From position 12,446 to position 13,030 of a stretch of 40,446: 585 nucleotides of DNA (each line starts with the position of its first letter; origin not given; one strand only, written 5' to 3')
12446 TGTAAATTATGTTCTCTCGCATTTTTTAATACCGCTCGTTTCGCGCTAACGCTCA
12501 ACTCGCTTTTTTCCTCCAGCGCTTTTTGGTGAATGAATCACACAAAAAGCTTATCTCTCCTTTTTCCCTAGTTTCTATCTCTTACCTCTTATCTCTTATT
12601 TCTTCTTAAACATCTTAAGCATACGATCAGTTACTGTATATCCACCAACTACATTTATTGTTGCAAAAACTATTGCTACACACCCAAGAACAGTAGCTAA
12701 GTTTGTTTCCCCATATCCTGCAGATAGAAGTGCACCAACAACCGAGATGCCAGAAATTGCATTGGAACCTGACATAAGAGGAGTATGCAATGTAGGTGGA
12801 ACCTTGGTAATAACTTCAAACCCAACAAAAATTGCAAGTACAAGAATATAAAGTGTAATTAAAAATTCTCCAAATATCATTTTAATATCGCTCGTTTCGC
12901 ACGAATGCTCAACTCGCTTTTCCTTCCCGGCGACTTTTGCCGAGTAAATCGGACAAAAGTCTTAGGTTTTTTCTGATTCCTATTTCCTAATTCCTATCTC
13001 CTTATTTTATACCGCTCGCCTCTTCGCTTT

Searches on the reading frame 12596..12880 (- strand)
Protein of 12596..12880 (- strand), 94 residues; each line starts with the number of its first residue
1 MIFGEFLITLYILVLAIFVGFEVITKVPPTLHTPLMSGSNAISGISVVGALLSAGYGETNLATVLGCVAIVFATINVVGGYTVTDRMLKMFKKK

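Call 43: find_homologous_proteins(query=window:12596-12880:-, max_evalue=1e-10)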
Query window:12596-12880:- (94 aa): 8000 proteins with E <= 1e-10 among 8000 candidates; the best 120 are listed.
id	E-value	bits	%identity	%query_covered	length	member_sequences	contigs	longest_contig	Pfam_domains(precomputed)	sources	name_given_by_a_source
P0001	2.0e-49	183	98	100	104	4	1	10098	PF12769.13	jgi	-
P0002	2.6e-46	173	87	100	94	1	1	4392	PF12769.13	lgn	-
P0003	8.4e-40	152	77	100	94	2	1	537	PF12769.13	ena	-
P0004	1.5e-39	151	77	100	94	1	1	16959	PF12769.13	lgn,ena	-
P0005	2.4e-39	151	78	100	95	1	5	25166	PF12769.13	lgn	-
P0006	4.7e-39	150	76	100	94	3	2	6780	PF12769.13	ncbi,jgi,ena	-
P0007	6.8e-39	149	77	100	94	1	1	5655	PF12769.13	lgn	-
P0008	7.2e-39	149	76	100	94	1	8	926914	PF12769.13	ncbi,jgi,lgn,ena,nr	ncbi:MAG: NAD(P) transhydrogenase subunit alpha [Ignavibacteriae bacterium]|jgi:H+-translocating NAD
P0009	9.2e-39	149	78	96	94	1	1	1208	PF12769.13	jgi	-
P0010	1.4e-38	148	78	96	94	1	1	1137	PF12769.13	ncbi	-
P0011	1.7e-38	148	78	100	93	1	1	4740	PF12769.13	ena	-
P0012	2.1e-38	148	78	100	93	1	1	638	PF12769.13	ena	-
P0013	2.6e-38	147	76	100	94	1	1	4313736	PF12769.13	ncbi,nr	ncbi:MAG: NAD(P) transhydrogenase subunit alpha [Ignavibacteriae bacterium]|nr:NAD(P) transhydrogena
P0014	2.6e-38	147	77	96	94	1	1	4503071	PF12769.13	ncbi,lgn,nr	ncbi:MAG: NAD(P) transhydrogenase subunit alpha [Ignavibacteriae bacterium]|nr:NAD(P) transhydrogena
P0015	3.3e-38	147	74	100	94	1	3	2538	PF12769.13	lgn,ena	-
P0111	8.1e-37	143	74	100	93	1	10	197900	PF12769.13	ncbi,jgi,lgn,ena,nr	ncbi:MAG: NAD(P) transhydrogenase subunit alpha [Candidatus Melainabacteria bacterium RIFCSPHIGHO2_0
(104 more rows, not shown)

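Call 44: find_encoding_contigs(protein=P0001, flank=5000, max_places=3)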
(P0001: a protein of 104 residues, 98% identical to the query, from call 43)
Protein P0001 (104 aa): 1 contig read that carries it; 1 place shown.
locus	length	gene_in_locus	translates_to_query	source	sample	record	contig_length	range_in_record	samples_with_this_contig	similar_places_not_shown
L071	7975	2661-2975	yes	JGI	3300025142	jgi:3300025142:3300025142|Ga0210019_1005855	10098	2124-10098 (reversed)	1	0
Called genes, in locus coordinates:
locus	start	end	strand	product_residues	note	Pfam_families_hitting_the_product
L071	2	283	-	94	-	?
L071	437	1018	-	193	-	PF01726:LexA_DNA_bind (weak), PF00717:Peptidase_S24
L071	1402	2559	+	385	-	PF05222:AlaDh_PNT_N, PF01262:AlaDh_PNT_C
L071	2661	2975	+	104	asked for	PF12769:PNTB_4TM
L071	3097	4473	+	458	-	PF02233:PNTB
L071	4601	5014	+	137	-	-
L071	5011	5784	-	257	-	PF03372:Exo_endo_phos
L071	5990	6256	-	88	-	PF01176:eIF-1a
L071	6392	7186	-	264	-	PF00557:Peptidase_M24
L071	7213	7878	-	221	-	PF13238:AAA_18 (weak), PF00406:ADK, PF13207:AAA_17, PF05191:ADK_lid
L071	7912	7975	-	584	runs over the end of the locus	PF02463:SMC_N, PF13175:AAA_15 (weak), PF13476:AAA_23, PF13555:AAA_29 (weak), PF13304:AAA_21 (faint)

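Call 45: find_encoding_contigs(protein=P0002, flank=4000, max_places=3)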
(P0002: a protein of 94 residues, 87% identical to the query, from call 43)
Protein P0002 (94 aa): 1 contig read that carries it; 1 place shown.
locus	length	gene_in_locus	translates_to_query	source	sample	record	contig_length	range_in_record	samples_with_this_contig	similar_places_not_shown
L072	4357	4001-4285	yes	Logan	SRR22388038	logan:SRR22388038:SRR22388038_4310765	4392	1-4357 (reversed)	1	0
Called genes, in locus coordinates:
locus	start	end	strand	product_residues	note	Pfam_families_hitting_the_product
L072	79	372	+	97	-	PF02201:SWIB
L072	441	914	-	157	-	PF00085:Thioredoxin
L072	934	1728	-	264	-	PF00085:Thioredoxin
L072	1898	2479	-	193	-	PF01726:LexA_DNA_bind (weak), PF00717:Peptidase_S24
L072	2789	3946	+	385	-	PF05222:AlaDh_PNT_N, PF01262:AlaDh_PNT_C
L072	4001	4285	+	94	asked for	PF12769:PNTB_4TM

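Call 46: find_encoding_contigs(protein=P0111, flank=4000, max_places=4)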
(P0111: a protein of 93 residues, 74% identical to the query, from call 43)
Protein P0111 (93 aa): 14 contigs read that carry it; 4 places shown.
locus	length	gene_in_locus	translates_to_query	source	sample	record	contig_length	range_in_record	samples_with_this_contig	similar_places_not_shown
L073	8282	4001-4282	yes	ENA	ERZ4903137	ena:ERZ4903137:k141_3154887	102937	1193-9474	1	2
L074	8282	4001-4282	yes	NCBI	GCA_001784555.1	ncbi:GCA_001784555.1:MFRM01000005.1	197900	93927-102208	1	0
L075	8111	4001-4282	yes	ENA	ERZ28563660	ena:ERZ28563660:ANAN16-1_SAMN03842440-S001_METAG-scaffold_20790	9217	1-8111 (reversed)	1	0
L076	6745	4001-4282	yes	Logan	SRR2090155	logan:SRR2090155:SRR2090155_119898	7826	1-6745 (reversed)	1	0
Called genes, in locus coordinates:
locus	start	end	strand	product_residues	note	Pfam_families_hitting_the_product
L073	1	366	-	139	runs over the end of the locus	PF00085:Thioredoxin, PF13899:Thioredoxin_7 (faint)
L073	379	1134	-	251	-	PF00085:Thioredoxin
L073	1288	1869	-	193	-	PF01726:LexA_DNA_bind (weak), PF00717:Peptidase_S24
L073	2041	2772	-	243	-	-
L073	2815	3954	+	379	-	PF05222:AlaDh_PNT_N, PF01262:AlaDh_PNT_C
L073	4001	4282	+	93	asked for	PF12769:PNTB_4TM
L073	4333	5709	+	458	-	PF02233:PNTB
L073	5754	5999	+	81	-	-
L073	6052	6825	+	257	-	PF03372:Exo_endo_phos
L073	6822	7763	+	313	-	PF01073:3Beta_HSD (weak), PF01370:Epimerase, PF13460:NAD_binding_10, PF16363:GDP_Man_Dehyd, PF08338:DUF1731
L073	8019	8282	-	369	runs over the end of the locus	PF01075:Glyco_transf_9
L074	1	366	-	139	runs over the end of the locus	PF00085:Thioredoxin, PF13899:Thioredoxin_7 (faint)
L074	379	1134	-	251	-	PF00085:Thioredoxin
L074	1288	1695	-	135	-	PF00717:Peptidase_S24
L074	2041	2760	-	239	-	-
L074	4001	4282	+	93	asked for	PF12769:PNTB_4TM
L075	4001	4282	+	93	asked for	PF12769:PNTB_4TM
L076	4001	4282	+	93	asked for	PF12769:PNTB_4TM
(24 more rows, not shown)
